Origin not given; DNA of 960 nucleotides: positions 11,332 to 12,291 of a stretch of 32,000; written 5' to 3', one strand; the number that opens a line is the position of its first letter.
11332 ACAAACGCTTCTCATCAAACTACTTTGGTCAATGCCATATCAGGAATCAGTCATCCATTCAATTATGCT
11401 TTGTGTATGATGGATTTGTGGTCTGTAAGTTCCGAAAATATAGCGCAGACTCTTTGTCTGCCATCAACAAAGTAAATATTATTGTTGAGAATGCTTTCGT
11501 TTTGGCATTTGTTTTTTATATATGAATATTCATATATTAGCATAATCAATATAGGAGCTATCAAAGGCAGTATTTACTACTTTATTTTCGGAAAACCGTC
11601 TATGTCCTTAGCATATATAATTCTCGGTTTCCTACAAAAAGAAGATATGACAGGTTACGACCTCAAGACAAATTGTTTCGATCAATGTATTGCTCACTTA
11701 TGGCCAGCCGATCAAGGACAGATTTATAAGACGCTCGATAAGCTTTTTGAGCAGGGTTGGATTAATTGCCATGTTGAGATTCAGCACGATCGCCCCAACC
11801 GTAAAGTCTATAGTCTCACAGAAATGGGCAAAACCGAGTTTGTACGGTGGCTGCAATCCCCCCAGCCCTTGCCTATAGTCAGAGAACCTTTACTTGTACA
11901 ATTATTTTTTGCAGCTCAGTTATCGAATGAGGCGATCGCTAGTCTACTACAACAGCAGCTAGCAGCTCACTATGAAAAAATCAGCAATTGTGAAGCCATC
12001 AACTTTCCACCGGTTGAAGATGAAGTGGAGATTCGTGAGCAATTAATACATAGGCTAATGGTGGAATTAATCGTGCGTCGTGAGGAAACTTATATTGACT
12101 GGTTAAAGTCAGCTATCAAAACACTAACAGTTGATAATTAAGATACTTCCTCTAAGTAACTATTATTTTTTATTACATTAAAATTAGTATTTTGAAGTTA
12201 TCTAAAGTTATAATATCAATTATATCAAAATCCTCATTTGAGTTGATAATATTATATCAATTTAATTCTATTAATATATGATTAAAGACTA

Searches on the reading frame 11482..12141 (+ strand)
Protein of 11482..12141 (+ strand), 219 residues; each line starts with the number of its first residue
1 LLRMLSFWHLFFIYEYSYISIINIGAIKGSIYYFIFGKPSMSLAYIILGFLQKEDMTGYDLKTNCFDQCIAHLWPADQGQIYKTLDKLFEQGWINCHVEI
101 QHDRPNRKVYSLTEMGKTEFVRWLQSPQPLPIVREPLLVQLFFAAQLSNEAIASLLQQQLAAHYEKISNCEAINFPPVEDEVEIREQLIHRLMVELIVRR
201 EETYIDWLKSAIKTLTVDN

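Call 88: search_protein_families(library=pfam, proteins=[window:11482-12141:+], max_evalue=0.001)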
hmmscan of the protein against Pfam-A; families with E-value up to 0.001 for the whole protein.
window:11482-12141:+ (219 aa): 3 families
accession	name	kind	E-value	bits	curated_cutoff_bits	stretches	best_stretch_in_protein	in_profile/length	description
PF10400.15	Vir_act_alpha_C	-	1.2e-16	61.6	22.4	1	133-215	1-77/78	Virulence activator alpha C-term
PF03551.20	PadR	-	7.8e-14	51.9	27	1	47-120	1-73/75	Transcriptional regulator PadR-like family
PF13601.12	HTH_34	-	0.00012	22.6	27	1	76-123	26-72/80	Winged helix DNA-binding domain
